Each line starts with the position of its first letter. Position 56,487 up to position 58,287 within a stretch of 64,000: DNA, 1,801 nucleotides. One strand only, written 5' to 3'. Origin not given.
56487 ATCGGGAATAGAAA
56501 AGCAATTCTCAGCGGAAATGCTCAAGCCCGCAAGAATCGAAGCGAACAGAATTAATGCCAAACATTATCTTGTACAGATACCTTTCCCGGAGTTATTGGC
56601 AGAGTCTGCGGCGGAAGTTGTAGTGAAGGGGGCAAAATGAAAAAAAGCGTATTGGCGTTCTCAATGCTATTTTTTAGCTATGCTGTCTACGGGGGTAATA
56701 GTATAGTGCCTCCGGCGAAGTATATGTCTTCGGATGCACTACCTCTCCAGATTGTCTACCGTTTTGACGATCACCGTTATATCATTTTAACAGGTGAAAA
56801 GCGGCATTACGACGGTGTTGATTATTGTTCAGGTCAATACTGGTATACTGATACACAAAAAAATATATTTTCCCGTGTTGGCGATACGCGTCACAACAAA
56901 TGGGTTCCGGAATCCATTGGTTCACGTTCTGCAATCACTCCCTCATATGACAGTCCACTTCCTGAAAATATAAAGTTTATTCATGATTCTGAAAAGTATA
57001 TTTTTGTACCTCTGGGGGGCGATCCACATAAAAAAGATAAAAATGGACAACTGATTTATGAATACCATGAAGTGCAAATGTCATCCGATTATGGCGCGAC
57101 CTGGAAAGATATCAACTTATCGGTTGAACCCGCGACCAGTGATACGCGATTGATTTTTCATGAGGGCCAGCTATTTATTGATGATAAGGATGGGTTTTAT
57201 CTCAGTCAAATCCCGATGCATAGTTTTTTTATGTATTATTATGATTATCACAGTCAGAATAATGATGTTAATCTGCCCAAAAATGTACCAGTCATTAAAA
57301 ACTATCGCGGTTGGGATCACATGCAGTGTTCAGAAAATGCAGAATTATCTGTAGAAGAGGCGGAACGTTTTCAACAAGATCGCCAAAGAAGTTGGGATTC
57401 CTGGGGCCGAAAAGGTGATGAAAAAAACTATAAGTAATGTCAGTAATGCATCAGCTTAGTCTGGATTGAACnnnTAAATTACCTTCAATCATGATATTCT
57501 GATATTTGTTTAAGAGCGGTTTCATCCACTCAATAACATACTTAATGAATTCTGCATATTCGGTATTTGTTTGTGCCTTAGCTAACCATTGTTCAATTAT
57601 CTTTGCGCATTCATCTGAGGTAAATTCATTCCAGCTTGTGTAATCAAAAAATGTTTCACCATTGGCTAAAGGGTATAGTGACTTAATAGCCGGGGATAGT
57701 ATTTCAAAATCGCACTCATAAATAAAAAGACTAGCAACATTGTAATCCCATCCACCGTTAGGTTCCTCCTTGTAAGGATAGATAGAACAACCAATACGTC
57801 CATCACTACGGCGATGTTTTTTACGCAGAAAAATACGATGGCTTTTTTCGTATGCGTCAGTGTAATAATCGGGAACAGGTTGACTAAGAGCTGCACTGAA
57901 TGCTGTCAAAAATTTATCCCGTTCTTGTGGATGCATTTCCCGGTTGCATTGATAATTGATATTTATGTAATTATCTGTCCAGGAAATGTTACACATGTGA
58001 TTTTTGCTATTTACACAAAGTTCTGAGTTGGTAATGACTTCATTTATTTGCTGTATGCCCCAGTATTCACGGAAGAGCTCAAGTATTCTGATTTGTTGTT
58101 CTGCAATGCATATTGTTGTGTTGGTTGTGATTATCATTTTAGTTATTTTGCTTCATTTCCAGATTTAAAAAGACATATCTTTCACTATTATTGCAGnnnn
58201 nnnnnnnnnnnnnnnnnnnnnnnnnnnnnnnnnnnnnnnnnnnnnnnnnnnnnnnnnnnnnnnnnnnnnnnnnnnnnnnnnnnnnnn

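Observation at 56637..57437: Secreted 266-aa protein with an Asp-box (SxDxGxTW) motif, translationally coupled to the Sel1 gene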

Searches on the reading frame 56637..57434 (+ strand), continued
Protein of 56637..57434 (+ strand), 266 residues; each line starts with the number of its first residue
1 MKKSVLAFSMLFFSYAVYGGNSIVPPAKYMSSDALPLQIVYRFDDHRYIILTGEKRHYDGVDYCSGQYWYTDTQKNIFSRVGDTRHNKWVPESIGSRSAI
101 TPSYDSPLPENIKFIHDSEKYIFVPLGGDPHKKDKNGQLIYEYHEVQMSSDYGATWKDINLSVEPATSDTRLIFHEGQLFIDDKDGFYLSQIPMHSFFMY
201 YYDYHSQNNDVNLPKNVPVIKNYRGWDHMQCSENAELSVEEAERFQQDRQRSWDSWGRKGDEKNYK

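Call 77: list_cluster_members(proteins=[window:56637-57434:+, P0169, window:56203-56637:+])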
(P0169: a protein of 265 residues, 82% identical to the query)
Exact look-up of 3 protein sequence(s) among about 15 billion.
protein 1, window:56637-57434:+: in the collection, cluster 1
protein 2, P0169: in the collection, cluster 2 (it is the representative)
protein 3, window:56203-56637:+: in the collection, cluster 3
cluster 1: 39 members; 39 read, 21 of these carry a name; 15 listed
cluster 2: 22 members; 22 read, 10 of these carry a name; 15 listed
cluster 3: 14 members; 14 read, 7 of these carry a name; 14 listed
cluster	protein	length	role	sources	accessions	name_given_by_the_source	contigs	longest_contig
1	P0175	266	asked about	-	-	hypothetical protein VSP53_13970 [Escherichia coli] | hypothetical protein | Tli3-like domain-containing protein n=1 Tax=Escherichia coli TaxID=562 ...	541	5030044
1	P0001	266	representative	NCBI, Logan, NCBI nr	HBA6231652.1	TPA: hypothetical protein J2F36_002413 [Escherichia coli] | hypothetical protein [Escherichia coli]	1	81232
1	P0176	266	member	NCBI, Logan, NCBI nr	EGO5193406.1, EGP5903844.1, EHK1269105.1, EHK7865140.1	T6SS immunity protein Tli3 family protein [Escherichia coli] | hypothetical protein [Escherichia coli]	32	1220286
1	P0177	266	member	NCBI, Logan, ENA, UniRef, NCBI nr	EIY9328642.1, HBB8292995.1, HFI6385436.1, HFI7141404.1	TPA: hypothetical protein ACGRTY_001496 [Escherichia coli] | T6SS immunity protein Tli3 family protein n=1 Tax=Escherichia coli TaxID=562 ... | hypothetical protein [Escherichia coli]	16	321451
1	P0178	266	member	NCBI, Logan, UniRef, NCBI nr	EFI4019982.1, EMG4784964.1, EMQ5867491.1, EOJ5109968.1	TPA: hypothetical protein HIF34_001814 [Escherichia coli] | T6SS immunity protein Tli3 family protein n=1 Tax=Escherichia coli TaxID=562 ... | hypothetical protein [Escherichia coli]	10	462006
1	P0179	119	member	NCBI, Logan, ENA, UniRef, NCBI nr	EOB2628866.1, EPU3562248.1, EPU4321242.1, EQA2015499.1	hypothetical protein [Escherichia sp. MOD1-EC4550] | hypothetical protein n=1 Tax=Escherichia sp. MOD1-EC4550 TaxID=2093861 RepID=UPI001F546CC9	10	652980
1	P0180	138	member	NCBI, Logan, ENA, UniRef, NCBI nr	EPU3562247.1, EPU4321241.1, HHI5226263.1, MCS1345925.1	T6SS immunity protein Tli3 family protein [Escherichia sp. MOD1-EC4550] | T6SS immunity protein Tli3 family protein n=1 Tax=Escherichia sp. MOD1-EC4550 ... | hypothetical protein [Escherichia sp. MOD1-EC4550]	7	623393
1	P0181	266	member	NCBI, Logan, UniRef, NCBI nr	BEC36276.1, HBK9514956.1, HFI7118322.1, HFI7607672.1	hypothetical protein VEE76_13570 [Escherichia coli] | T6SS immunity protein Tli3 family protein n=1 Tax=Escherichia coli TaxID=562 ... | hypothetical protein [Escherichia coli]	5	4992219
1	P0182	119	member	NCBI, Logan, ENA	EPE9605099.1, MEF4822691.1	hypothetical protein ACSN6N_003063 [Escherichia coli]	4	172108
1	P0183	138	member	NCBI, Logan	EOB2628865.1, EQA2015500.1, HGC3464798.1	T6SS immunity protein Tli3 family protein [Escherichia coli]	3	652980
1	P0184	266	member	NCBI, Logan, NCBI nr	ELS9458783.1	hypothetical protein R7J84_002613 [Escherichia coli] | hypothetical protein [Escherichia coli]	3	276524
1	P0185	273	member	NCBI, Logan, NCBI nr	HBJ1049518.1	TPA: hypothetical protein LAP94_002608 [Escherichia coli] | hypothetical protein [Escherichia coli]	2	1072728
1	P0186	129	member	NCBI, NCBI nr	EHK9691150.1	hypothetical protein GNP91_001774, partial [Escherichia coli] | hypothetical protein [Escherichia coli]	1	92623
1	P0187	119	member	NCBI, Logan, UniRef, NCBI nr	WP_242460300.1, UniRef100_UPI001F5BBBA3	hypothetical protein [Escherichia sp. 94.0001] | hypothetical protein n=1 Tax=Escherichia sp. 94.0001 TaxID=2723312 RepID=UPI001F5BBBA3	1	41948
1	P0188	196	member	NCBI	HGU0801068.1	TPA: hypothetical protein ACM606_002743, partial [Escherichia coli]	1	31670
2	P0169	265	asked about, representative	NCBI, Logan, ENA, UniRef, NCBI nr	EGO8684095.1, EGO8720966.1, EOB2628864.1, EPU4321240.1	sel1 repeat family protein [Escherichia coli] | tetratricopeptide repeat protein n=1 Tax=Escherichia sp. MOD1-EC4550 TaxID=2093861 ... | tetratricopeptide repeat protein [Escherichia sp. MOD1-EC4550]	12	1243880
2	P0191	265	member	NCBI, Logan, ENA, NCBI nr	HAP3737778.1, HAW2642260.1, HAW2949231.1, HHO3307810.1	TPA: sel1 repeat family protein [Escherichia coli] | tetratricopeptide repeat protein [Escherichia sp. 94.0001]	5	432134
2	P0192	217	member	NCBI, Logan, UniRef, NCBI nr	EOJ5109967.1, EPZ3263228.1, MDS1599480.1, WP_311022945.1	tetratricopeptide repeat protein [Escherichia coli] | tetratricopeptide repeat protein n=1 Tax=Escherichia coli TaxID=562 RepID=UPI00287AB00C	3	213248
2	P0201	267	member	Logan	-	-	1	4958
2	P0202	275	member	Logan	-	-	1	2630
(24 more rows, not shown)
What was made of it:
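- The exact 266-aa sequence is kept on 541 contigs (call 77).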

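Call 79: find_encoding_contigs(protein=P0191, flank=2500, max_places=5)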
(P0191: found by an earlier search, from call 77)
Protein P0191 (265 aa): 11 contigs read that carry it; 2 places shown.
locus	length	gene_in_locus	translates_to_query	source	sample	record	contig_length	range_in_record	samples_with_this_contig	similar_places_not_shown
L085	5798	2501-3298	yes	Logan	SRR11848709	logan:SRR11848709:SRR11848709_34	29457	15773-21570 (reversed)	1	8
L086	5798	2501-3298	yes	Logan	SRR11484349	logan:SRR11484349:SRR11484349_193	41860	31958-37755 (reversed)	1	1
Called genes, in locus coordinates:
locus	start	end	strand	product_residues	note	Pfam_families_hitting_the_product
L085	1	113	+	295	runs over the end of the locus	PF05985:EutC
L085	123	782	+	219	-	PF00936:BMC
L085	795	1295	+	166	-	PF00936:BMC, PF16365:EutK_C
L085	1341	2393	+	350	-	PF00165:HTH_AraC, PF12833:HTH_18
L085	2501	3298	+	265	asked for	PF08238:Sel1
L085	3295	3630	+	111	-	PF24316:Tli3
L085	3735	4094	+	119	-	-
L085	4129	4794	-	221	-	-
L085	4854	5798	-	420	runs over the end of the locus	PF09234:DUF1963 (faint)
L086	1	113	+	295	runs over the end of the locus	PF05985:EutC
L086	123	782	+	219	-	PF00936:BMC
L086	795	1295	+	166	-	PF00936:BMC, PF16365:EutK_C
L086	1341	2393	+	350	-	PF00165:HTH_AraC, PF12833:HTH_18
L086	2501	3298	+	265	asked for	PF08238:Sel1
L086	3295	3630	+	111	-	PF24316:Tli3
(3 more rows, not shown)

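Call 80: find_encoding_contigs(protein=P0176, flank=2500, max_places=5)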
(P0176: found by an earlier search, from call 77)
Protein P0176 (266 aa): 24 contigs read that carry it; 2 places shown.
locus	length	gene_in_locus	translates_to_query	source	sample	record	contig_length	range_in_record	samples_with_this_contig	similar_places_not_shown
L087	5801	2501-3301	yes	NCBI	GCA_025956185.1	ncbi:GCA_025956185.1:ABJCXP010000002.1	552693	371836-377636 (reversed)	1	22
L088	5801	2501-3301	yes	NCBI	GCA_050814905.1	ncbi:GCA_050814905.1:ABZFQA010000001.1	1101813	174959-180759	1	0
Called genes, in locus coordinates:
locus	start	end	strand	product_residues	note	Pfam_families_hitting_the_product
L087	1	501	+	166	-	PF00936:BMC, PF16365:EutK_C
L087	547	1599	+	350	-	PF00165:HTH_AraC, PF12833:HTH_18, PF00165:HTH_AraC (weak)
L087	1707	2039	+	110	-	PF08238:Sel1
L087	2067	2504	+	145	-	PF08238:Sel1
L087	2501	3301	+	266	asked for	PF24316:Tli3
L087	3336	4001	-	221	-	-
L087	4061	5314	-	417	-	PF09234:DUF1963 (faint)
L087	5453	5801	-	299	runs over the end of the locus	PF01218:Coprogen_oxidas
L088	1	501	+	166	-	PF00936:BMC, PF16365:EutK_C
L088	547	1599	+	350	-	PF00165:HTH_AraC, PF12833:HTH_18, PF00165:HTH_AraC (weak)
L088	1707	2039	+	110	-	PF08238:Sel1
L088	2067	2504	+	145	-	PF08238:Sel1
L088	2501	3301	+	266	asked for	PF24316:Tli3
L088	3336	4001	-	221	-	-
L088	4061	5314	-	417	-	PF09234:DUF1963 (faint)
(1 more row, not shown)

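Call 83: find_encoding_contigs(protein=P0177, flank=2500, max_places=4)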
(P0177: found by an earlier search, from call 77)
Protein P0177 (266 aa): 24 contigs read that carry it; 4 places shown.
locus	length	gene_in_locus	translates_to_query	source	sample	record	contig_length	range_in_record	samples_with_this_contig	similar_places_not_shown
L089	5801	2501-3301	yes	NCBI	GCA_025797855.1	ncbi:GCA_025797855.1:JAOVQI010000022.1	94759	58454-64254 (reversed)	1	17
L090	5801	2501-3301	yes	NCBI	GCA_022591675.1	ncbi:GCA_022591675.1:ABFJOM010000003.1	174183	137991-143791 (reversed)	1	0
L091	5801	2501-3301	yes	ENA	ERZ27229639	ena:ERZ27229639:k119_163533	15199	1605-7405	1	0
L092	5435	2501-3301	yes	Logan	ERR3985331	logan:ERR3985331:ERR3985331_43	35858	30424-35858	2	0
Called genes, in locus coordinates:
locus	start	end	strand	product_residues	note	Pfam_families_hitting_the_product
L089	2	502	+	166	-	PF00936:BMC, PF16365:EutK_C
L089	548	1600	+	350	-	PF00165:HTH_AraC, PF12833:HTH_18, PF00165:HTH_AraC (weak)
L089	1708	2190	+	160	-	PF08238:Sel1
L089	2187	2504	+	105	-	PF08238:Sel1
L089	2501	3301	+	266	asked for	PF24316:Tli3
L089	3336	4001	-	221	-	-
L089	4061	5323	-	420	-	PF09234:DUF1963 (faint)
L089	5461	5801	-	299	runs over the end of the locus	PF01218:Coprogen_oxidas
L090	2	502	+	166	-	PF00936:BMC, PF16365:EutK_C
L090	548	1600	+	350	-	PF00165:HTH_AraC, PF12833:HTH_18, PF00165:HTH_AraC (weak)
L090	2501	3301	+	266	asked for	PF24316:Tli3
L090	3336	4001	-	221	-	-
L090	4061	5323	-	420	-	PF09234:DUF1963 (faint)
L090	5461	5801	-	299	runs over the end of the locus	PF01218:Coprogen_oxidas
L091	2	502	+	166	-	PF00936:BMC, PF16365:EutK_C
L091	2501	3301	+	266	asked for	PF24316:Tli3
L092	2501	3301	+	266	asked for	PF24316:Tli3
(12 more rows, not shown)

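Call 84: find_encoding_contigs(protein=P0178, flank=2500, max_places=4)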
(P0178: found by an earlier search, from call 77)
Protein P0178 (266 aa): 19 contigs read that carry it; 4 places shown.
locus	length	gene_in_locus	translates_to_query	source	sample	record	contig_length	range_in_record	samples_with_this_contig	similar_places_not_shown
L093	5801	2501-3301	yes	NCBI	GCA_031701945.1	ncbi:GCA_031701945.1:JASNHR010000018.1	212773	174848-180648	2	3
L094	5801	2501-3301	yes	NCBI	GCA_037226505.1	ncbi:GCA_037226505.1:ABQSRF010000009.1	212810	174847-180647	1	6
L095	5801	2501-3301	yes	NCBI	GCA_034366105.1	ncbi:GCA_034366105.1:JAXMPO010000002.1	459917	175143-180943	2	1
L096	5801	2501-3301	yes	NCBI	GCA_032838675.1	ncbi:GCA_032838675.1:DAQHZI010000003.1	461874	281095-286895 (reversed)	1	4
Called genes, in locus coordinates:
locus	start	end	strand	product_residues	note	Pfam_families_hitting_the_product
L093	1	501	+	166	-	PF00936:BMC, PF16365:EutK_C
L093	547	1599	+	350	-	PF00165:HTH_AraC, PF12833:HTH_18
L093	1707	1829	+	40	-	-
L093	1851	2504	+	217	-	PF08238:Sel1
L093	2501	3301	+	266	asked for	PF24316:Tli3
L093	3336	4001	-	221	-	-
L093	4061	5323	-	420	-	PF09234:DUF1963 (faint)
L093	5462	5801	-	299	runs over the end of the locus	PF01218:Coprogen_oxidas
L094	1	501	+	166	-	PF00936:BMC, PF16365:EutK_C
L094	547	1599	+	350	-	PF00165:HTH_AraC, PF12833:HTH_18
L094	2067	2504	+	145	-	PF08238:Sel1 (weak)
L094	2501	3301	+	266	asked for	PF24316:Tli3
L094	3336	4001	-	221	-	-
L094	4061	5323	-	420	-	PF09234:DUF1963 (faint)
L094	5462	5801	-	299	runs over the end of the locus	PF01218:Coprogen_oxidas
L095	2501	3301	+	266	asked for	PF24316:Tli3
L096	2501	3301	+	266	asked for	PF24316:Tli3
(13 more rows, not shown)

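Call 85: find_encoding_contigs(protein=P0192, flank=2500, max_places=4)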
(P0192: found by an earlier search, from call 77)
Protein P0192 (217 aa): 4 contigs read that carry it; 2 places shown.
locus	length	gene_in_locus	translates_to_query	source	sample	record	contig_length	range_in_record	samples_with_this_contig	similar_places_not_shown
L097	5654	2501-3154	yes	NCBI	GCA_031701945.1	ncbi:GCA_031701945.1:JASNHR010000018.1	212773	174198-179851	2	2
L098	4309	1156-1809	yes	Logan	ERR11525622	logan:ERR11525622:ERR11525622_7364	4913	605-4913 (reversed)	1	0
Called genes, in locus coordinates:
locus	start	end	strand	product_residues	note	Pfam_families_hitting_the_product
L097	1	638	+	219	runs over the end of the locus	PF00936:BMC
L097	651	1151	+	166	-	PF00936:BMC, PF16365:EutK_C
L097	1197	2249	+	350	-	PF00165:HTH_AraC, PF12833:HTH_18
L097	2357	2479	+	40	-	-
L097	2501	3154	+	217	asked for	PF08238:Sel1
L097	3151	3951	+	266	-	PF24316:Tli3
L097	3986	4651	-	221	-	-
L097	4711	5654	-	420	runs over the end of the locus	PF09234:DUF1963 (faint)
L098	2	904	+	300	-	?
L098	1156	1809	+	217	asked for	PF08238:Sel1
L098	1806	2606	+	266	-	PF24316:Tli3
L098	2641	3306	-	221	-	-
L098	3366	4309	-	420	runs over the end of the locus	PF09234:DUF1963 (faint)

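Call 87: find_encoding_contigs(protein=P0201, flank=3000, max_places=3)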
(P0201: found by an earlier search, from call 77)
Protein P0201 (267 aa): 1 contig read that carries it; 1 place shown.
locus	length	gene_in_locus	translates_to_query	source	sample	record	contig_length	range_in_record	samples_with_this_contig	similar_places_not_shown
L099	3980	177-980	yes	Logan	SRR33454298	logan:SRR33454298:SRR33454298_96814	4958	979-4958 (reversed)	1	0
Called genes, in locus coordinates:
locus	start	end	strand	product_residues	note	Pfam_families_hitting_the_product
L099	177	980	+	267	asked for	PF08238:Sel1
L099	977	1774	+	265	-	PF24316:Tli3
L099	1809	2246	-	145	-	-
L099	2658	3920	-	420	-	-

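Call 88: find_encoding_contigs(protein=P0202, flank=3000, max_places=3)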
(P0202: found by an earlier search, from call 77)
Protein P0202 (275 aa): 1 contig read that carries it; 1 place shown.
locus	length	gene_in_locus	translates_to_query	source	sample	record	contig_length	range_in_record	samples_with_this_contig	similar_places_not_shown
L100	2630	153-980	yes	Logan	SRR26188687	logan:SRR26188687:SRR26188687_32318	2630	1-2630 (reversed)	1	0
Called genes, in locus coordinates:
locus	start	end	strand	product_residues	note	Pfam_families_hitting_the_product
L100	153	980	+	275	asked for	PF08238:Sel1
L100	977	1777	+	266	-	PF24316:Tli3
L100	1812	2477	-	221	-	-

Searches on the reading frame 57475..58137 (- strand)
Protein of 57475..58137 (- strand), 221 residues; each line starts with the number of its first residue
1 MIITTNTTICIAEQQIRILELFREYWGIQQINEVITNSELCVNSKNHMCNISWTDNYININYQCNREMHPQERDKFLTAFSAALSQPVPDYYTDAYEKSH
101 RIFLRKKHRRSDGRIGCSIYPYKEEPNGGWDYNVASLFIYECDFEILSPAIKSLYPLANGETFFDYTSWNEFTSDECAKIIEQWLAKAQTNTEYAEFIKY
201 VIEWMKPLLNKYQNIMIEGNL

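Call 7: search_protein_families(proteins=[window:57475-58137:-], library=ncbifam, max_evalue=0.01)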
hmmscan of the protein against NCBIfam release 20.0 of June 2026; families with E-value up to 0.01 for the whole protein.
window:57475-58137:- (221 aa): 0 families

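Call 61: profile_search(protein=window:57475-58137:-)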
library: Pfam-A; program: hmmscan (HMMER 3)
A. the first sequence (221 residues): domains with independent E <= 10: 2; with E <= 0.001: 0
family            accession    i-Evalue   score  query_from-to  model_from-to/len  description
BA_2335-like      PF22372.1        0.35    11.3     180-203        30-54/59  BA_2335-like
ANIS5_cation-bd   PF02520.22        1.2     9.7     163-215         6-58/109  SXP/RAL-2 family protein Ani s 5-like, metal-binding domain
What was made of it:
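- Tried and rejected: I did not establish a function for the 221-aa protein (call 61).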

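Call 71: search_protein_families(proteins=[window:57475-58137:-], library=padloc, max_evalue=0.01)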
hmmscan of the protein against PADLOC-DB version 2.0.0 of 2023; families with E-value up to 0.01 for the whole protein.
window:57475-58137:- (221 aa): 0 families
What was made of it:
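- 57472..58137 (-): 221-aa hypothetical protein, convergent with tli3. It is part of the same low-GC island, and its function was not established. No Pfam, NCBIfam or PADLOC match (calls 7, 61, 71).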
